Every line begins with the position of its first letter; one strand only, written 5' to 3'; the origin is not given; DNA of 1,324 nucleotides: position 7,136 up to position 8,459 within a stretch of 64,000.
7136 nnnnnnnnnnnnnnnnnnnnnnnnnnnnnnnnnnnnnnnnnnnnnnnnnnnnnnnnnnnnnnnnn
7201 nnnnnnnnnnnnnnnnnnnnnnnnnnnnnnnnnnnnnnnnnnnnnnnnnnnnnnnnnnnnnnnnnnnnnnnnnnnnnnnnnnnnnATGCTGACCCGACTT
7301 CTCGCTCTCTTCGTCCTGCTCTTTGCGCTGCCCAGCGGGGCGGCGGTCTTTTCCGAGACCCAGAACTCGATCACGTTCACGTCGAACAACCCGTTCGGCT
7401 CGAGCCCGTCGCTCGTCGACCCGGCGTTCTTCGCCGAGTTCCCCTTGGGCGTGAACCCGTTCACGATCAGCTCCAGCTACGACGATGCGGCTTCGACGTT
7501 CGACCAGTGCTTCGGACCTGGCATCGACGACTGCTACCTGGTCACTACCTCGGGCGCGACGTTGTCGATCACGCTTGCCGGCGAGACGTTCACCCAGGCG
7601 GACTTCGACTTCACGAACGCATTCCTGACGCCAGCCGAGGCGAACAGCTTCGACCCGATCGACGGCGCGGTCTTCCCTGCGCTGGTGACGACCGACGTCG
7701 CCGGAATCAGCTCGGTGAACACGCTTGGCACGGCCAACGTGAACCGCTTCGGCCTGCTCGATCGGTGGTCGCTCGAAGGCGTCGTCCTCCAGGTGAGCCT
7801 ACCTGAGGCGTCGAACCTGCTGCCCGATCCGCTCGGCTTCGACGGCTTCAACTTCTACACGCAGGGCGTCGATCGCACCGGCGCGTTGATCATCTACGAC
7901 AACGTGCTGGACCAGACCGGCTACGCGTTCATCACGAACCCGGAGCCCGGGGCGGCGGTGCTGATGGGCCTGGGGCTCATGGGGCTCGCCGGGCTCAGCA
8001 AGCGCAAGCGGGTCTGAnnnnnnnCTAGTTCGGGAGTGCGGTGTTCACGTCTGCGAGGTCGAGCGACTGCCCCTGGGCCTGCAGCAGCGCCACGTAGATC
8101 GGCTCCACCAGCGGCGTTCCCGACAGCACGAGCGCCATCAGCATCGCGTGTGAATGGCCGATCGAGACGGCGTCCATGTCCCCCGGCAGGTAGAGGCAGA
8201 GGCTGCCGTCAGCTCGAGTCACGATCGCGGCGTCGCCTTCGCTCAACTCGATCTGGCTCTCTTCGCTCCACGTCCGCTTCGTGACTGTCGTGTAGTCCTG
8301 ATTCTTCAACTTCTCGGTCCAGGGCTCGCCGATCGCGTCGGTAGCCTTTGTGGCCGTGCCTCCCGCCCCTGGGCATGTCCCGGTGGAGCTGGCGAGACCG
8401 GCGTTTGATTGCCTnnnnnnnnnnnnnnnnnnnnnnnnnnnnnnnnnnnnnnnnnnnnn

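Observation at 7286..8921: Two convergent PEP-CTERM (exosortase-substrate-type) proteins carried by a phage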

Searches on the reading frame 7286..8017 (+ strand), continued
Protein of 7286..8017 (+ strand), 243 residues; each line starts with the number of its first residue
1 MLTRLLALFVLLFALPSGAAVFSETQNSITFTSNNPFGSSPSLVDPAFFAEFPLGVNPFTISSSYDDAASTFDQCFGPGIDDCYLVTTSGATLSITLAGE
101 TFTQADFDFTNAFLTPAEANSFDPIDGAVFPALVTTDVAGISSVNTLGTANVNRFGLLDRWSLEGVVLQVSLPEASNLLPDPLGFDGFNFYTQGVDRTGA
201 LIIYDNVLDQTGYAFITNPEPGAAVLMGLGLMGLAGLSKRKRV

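Call 68: search_protein_families(library=phrogs, proteins=[window:7286-8017:+], max_evalue=0.01)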
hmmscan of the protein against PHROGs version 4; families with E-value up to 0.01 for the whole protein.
window:7286-8017:+ (243 aa): 0 families

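Call 73: search_protein_families(library=ncbifam, alignment_id=A6, max_evalue=1)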
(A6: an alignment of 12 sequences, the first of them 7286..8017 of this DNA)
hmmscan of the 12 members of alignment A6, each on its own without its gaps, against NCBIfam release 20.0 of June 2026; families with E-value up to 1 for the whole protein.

A. member 1, window:7286-8017:+ (243 aa): 5 families
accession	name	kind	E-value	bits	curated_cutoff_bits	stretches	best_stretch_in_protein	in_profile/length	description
NF033554.9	floc_PepA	equivalog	0.00012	22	80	1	105-242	130-261/261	flocculation-associated PEP-CTERM protein PepA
NF041538.1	PEP_EDSA_1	subfamily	0.00056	19.7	100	1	210-241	274-307/307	EDSAP-1 family PEP-CTERM protein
TIGR02595.1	PEP_CTERM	domain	0.0024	18.6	16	1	219-242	2-24/24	PEP-CTERM sorting domain-containing protein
NF038125.1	PEP_CTERM_THxN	subfamily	0.0028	17.3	85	1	219-241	224-246/246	THxN family PEP-CTERM protein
NF041927.1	Xrt_dep_XDP1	equivalog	0.0085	16.1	125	1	219-241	220-242/242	exosortase-dependent surface protein XDP1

B. families by the number of members that match (of 12 scanned): 17 families
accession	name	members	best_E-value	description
NF033554.9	floc_PepA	12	1.5e-09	flocculation-associated PEP-CTERM protein PepA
NF038125.1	PEP_CTERM_THxN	12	5.8e-06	THxN family PEP-CTERM protein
NF041538.1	PEP_EDSA_1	12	6.6e-06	EDSAP-1 family PEP-CTERM protein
NF038129.1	PEP_NF038129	11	5.9e-06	NF038129 family PEP-CTERM protein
TIGR02595.1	PEP_CTERM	11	1.3e-05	PEP-CTERM sorting domain-containing protein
NF038120.1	PEP_CTERM_QFxxD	10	1.5e-05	NF038120 family PEP-CTERM protein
NF041927.1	Xrt_dep_XDP1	9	0.00048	exosortase-dependent surface protein XDP1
NF038124.1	PEP_CTERM_TLD_A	9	0.0022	PEP_CTERM-anchored TLD domain-containing protein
NF038126.1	PEP_CTERM_FxDxF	7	2.8e-05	FxDxF family PEP-CTERM protein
NF038118.1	PEP_CTERM_CCXG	7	0.00071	CCXG family PEP-CTERM protein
NF038119.1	PEP_CTERM_MHFG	5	0.034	MHFG family PEP-CTERM protein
NF035944.1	PEPxxWA-CTERM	3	0.00026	PEPxxWA-CTERM sorting domain-containing protein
NF033947.0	PEP-cistern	3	0.011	cistern family PEP-CTERM protein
NF033191.4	JDVT-CTERM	2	0.039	JDVT-CTERM domain-containing protein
TIGR03778.1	VPDSG_CTERM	2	0.069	VPDSG-CTERM sorting domain-containing protein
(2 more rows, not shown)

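Call 74: search_protein_families(library=ncbifam, proteins=[P0005, P0006, P0007, P0008, P0014, P0017, P0028, L010:1289-1993:+, L015:2576-3274:+], max_evalue=0.001)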
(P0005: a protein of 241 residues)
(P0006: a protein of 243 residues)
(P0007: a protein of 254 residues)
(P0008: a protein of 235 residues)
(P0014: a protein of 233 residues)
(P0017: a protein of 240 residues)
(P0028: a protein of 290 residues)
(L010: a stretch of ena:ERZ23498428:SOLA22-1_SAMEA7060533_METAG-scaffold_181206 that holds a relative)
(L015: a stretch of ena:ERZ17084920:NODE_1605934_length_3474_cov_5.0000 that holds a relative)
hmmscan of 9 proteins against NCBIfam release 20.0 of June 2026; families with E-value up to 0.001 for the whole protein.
P0005 (241 aa): 1 family
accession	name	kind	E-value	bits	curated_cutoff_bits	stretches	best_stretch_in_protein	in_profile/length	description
NF033554.9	floc_PepA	equivalog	0.00014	21.8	80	1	118-238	159-258/261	flocculation-associated PEP-CTERM protein PepA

P0006 (243 aa): 1 family
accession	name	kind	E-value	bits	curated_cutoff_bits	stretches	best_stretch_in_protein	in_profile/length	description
NF041538.1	PEP_EDSA_1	subfamily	0.00064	19.5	100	1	205-238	275-307/307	EDSAP-1 family PEP-CTERM protein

P0007 (254 aa): 3 families
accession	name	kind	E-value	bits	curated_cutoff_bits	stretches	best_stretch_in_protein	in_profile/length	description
NF033554.9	floc_PepA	equivalog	9.5e-05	22.3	80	1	218-239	238-259/261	flocculation-associated PEP-CTERM protein PepA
NF038125.1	PEP_CTERM_THxN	subfamily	0.00029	20.5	85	1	211-239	214-245/246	THxN family PEP-CTERM protein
NF041538.1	PEP_EDSA_1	subfamily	0.00049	19.8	100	1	214-239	282-306/307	EDSAP-1 family PEP-CTERM protein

P0008 (235 aa): 10 families
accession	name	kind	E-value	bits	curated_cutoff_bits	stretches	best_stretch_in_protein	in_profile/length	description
NF033554.9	floc_PepA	equivalog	1.5e-09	38.1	80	1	203-234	227-258/261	flocculation-associated PEP-CTERM protein PepA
NF038125.1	PEP_CTERM_THxN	subfamily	5.8e-06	26.1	85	1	211-234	221-244/246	THxN family PEP-CTERM protein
NF038129.1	PEP_NF038129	equivalog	5.9e-06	26.2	65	1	202-234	160-192/194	NF038129 family PEP-CTERM protein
NF041538.1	PEP_EDSA_1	subfamily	6.6e-06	26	100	1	209-234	283-306/307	EDSAP-1 family PEP-CTERM protein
TIGR02595.1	PEP_CTERM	domain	1.3e-05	25.6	16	1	213-234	1-22/24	PEP-CTERM sorting domain-containing protein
NF038120.1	PEP_CTERM_QFxxD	subfamily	1.5e-05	25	80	1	210-234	190-214/215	NF038120 family PEP-CTERM protein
NF038126.1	PEP_CTERM_FxDxF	subfamily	2.8e-05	24.4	50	1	207-234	136-165/165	FxDxF family PEP-CTERM protein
NF035944.1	PEPxxWA-CTERM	domain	0.00026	20.8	35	1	213-234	1-24/24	PEPxxWA-CTERM sorting domain-containing protein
NF041927.1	Xrt_dep_XDP1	equivalog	0.00048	20.2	125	1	212-234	218-240/242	exosortase-dependent surface protein XDP1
NF038118.1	PEP_CTERM_CCXG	equivalog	0.00071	19.3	90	0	211-234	174-197/199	CCXG family PEP-CTERM protein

P0014 (233 aa): 7 families
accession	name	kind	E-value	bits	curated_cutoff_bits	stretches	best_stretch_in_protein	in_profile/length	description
NF033554.9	floc_PepA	equivalog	8.9e-07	29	80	1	195-231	221-257/261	flocculation-associated PEP-CTERM protein PepA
TIGR02595.1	PEP_CTERM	domain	1.3e-05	25.7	16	1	211-231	1-21/24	PEP-CTERM sorting domain-containing protein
NF041538.1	PEP_EDSA_1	subfamily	2e-05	24.4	100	1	207-231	280-304/307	EDSAP-1 family PEP-CTERM protein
NF038125.1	PEP_CTERM_THxN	subfamily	3.2e-05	23.6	85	1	210-232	222-244/246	THxN family PEP-CTERM protein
NF038120.1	PEP_CTERM_QFxxD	subfamily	0.00011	22.2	80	1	208-232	190-214/215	NF038120 family PEP-CTERM protein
NF038129.1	PEP_NF038129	equivalog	0.00038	20.4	65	1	202-231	162-191/194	NF038129 family PEP-CTERM protein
NF038126.1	PEP_CTERM_FxDxF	subfamily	0.0006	20.1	50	0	207-231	138-164/165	FxDxF family PEP-CTERM protein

P0017 (240 aa): 3 families
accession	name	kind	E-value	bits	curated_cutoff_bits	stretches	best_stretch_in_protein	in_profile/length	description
NF033554.9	floc_PepA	equivalog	0.00024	21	80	1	143-236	188-260/261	flocculation-associated PEP-CTERM protein PepA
NF038129.1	PEP_NF038129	equivalog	0.00039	20.3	65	0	200-236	158-194/194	NF038129 family PEP-CTERM protein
NF038126.1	PEP_CTERM_FxDxF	subfamily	0.00042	20.6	50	0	209-236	138-165/165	FxDxF family PEP-CTERM protein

P0028 (290 aa): 3 families
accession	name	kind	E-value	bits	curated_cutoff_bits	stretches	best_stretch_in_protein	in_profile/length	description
NF033554.9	floc_PepA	equivalog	0.00048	20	80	1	252-276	235-259/261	flocculation-associated PEP-CTERM protein PepA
NF038125.1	PEP_CTERM_THxN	subfamily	0.00063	19.4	85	1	252-275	221-244/246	THxN family PEP-CTERM protein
NF038120.1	PEP_CTERM_QFxxD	subfamily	0.00074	19.4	80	0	251-275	190-214/215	NF038120 family PEP-CTERM protein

L010:1289-1993:+ (234 aa): 5 families
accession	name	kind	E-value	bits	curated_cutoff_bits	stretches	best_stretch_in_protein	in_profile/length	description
TIGR02595.1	PEP_CTERM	domain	2.1e-05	25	16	1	211-234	1-24/24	PEP-CTERM sorting domain-containing protein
NF033554.9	floc_PepA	equivalog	0.00012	22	80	1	203-233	229-259/261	flocculation-associated PEP-CTERM protein PepA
NF041538.1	PEP_EDSA_1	subfamily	0.00016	21.5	100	1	203-233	276-306/307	EDSAP-1 family PEP-CTERM protein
NF038129.1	PEP_NF038129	equivalog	0.00027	20.8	65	1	204-232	164-192/194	NF038129 family PEP-CTERM protein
NF038125.1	PEP_CTERM_THxN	subfamily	0.0008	19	85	0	209-233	221-245/246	THxN family PEP-CTERM protein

L015:2576-3274:+ (232 aa): 8 families
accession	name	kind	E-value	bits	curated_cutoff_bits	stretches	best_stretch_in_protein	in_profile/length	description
NF033554.9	floc_PepA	equivalog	3.4e-09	36.9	80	1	127-231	160-259/261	flocculation-associated PEP-CTERM protein PepA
NF038125.1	PEP_CTERM_THxN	subfamily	1.4e-05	24.8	85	1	208-231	220-245/246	THxN family PEP-CTERM protein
NF041538.1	PEP_EDSA_1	subfamily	2.6e-05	24.1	100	1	204-230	279-306/307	EDSAP-1 family PEP-CTERM protein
NF038120.1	PEP_CTERM_QFxxD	subfamily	3.3e-05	23.9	80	1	204-230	187-214/215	NF038120 family PEP-CTERM protein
NF038129.1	PEP_NF038129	equivalog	6.8e-05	22.8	65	1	180-230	144-192/194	NF038129 family PEP-CTERM protein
TIGR02595.1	PEP_CTERM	domain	0.00012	22.6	16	1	209-230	1-22/24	PEP-CTERM sorting domain-containing protein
NF038126.1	PEP_CTERM_FxDxF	subfamily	0.00059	20.1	50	1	200-230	131-165/165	FxDxF family PEP-CTERM protein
NF035944.1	PEPxxWA-CTERM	domain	0.00064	19.6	35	0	209-230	1-24/24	PEPxxWA-CTERM sorting domain-containing protein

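Call 80: search_solved_structures(query=A6, max_evalue=1)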
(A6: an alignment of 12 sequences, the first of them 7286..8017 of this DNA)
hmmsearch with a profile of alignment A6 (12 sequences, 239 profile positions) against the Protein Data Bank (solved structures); distinct sequences matched with E-value up to 1: 0.

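Call 82: search_protein_families(library=padloc, proteins=[window:7286-8017:+], max_evalue=0.01)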
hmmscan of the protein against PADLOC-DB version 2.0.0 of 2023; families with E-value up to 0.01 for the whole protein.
window:7286-8017:+ (243 aa): 0 families

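Call 91: search_protein_families(library=pfam, proteins=[L001:793-1545:+, L005:1800-2459:+, L009:1071-1604:+, L001:11473-11988:-, P0005, P0007], max_evalue=0.1)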
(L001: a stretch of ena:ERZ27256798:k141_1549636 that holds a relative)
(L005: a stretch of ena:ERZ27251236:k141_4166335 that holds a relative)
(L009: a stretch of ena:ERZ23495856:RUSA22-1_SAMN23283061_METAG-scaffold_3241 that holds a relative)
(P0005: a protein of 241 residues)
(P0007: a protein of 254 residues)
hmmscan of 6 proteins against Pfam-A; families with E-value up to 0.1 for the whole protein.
L001:793-1545:+ (250 aa): 0 families

L005:1800-2459:+ (219 aa): 0 families

L009:1071-1604:+ (177 aa): 2 families
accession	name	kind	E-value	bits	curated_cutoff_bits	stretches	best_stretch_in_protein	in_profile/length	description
PF07589.16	PEP-CTERM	-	0.00028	21.3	20.7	1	149-174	1-24/24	PEP-CTERM motif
PF11087.14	PRD1_DD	-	0.08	13.1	46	0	156-173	12-28/54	PRD1 phage membrane DNA delivery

L001:11473-11988:- (171 aa): 0 families

P0005 (241 aa): 1 family
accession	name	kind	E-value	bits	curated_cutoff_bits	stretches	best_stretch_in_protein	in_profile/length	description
PF07589.16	PEP-CTERM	-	5.1e-05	23.6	20.7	1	218-236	3-22/24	PEP-CTERM motif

P0007 (254 aa): 1 family
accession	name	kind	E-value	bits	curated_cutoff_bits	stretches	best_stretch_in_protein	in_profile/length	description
PF07589.16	PEP-CTERM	-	0.0011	19.4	20.7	1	218-239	3-24/24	PEP-CTERM motif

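Call 100: find_encoding_contigs(protein=P0017, flank=10000, max_places=3)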
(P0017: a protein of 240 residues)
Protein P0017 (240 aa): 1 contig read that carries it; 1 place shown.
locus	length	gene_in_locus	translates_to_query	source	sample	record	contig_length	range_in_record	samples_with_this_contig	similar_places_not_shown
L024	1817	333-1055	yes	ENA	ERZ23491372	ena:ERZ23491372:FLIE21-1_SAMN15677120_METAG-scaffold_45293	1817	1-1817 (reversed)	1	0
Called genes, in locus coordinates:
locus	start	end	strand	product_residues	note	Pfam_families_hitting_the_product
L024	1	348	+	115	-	?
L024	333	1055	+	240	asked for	-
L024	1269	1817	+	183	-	?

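Call 101: find_encoding_contigs(protein=P0028, flank=10000, max_places=3)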
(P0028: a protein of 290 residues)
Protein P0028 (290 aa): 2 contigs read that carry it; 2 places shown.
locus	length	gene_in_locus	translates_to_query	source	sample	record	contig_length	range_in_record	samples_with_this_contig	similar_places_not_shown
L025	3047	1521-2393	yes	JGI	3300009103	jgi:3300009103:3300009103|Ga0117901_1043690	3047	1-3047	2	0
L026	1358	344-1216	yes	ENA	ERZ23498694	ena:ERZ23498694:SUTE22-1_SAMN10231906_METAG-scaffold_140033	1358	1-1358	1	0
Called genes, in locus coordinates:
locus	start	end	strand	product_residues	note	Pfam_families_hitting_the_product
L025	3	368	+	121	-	?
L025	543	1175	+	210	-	-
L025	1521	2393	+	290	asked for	-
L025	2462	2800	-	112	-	-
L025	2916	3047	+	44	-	?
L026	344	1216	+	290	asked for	-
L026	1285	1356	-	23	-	?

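Call 102: find_related_loci(query=P0007, collection=viral_contigs, flank=8000)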
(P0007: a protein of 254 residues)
Query P0007 (254 aa) in viral_contigs; peptide patterns used: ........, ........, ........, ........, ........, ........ (x = any residue, [..] = any of these).
12 stretches matched a pattern, but none encodes a relative of the query by tblastn (E <= 1e-3).

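Call 103: find_related_loci(query=P0005, collection=viral_contigs, flank=8000)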
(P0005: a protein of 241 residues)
Query P0005 (241 aa) in viral_contigs; peptide patterns used: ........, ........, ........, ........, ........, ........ (x = any residue, [..] = any of these).
7 stretches matched a pattern, but none encodes a relative of the query by tblastn (E <= 1e-3).

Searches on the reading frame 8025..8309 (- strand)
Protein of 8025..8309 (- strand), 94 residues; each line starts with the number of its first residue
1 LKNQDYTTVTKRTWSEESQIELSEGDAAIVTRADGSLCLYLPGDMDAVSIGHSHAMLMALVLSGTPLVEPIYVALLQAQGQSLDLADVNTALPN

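Call 3: search_protein_families(library=ncbifam, proteins=[window:8025-8309:-], max_evalue=1)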
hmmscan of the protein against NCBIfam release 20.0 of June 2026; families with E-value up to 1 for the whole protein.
window:8025-8309:- (94 aa): 1 family
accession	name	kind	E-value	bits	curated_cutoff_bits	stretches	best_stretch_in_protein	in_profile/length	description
NF002874.0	PRK03244.1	equivalog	0.049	12.4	457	1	4-63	12-70/399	acetylornithine transaminase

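Call 4: search_protein_families(library=pfam, proteins=[window:8025-8309:-], max_evalue=1)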
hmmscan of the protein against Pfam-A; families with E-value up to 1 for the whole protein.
window:8025-8309:- (94 aa): 0 families

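Call 49: find_related_loci(query=A4, collection=viral_contigs, flank=6000)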
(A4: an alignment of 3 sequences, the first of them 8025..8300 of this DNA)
Query A4 (91 aa) in viral_contigs; peptide patterns used: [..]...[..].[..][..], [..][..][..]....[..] (x = any residue, [..] = any of these).
117 stretches matched a pattern; 1 encode a relative of the query (tblastn E <= 1e-3); 1 distinct loci.
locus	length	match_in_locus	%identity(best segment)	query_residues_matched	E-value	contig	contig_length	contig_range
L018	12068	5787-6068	65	1-91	1e-38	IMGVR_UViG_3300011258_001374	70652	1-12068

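Call 50: find_related_loci(query=A4, collection=metagenome_contigs, flank=6000)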
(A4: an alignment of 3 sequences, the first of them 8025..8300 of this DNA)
Query A4 (91 aa) in metagenome_contigs; peptide patterns used: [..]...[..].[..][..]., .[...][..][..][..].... (x = any residue, [..] = any of these).
599 stretches matched a pattern (row limit reached: there are more); 2 encode a relative of the query (tblastn E <= 1e-3); 2 distinct loci.
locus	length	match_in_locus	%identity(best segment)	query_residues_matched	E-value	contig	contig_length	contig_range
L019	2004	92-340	75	1-83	3e-43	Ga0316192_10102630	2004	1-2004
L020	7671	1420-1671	55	1-83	4e-24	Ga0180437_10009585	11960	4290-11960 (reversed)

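Call 58: search_dna_similar(query=window:8025-8309:-, collection=phages, mode=protein, max_evalue=0.001)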
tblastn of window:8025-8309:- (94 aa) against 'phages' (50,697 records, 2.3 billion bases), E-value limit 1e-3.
No match.

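Call 68: search_protein_families(library=phrogs, proteins=[window:8025-8309:-], max_evalue=0.01)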
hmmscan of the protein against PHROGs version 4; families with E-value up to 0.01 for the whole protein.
window:8025-8309:- (94 aa): 0 families

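Call 81: search_solved_structures(query=A4, max_evalue=1)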
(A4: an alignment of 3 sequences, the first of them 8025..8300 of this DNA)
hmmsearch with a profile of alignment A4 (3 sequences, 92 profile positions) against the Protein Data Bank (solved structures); distinct sequences matched with E-value up to 1: 3.
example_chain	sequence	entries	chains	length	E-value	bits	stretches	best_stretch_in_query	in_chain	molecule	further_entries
4m6t_A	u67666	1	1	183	0.36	14.1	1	9-41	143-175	RNA polymerase II-associated factor 1 homolog, Linker, RNA polymerase-associated protein L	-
7nn1_A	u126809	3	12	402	0.5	13.6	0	18-56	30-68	Acetylornithine aminotransferase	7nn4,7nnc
9ygv_6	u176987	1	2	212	0.67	13.2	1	25-53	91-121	FCP6 and FCP10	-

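Call 82: search_protein_families(library=padloc, proteins=[window:8025-8309:-], max_evalue=0.01)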
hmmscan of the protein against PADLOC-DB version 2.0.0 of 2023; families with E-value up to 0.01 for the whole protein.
window:8025-8309:- (94 aa): 0 families

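Call 91: search_protein_families(library=pfam, proteins=[L018:5151-5675:+], max_evalue=0.1)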
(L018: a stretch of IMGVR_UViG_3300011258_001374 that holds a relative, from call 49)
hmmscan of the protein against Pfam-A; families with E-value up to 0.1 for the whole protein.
L018:5151-5675:+ (174 aa): 1 family
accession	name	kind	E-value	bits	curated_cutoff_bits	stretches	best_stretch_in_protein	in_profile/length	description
PF07589.16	PEP-CTERM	-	2.7e-05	24.5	20.7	1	147-172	1-24/24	PEP-CTERM motif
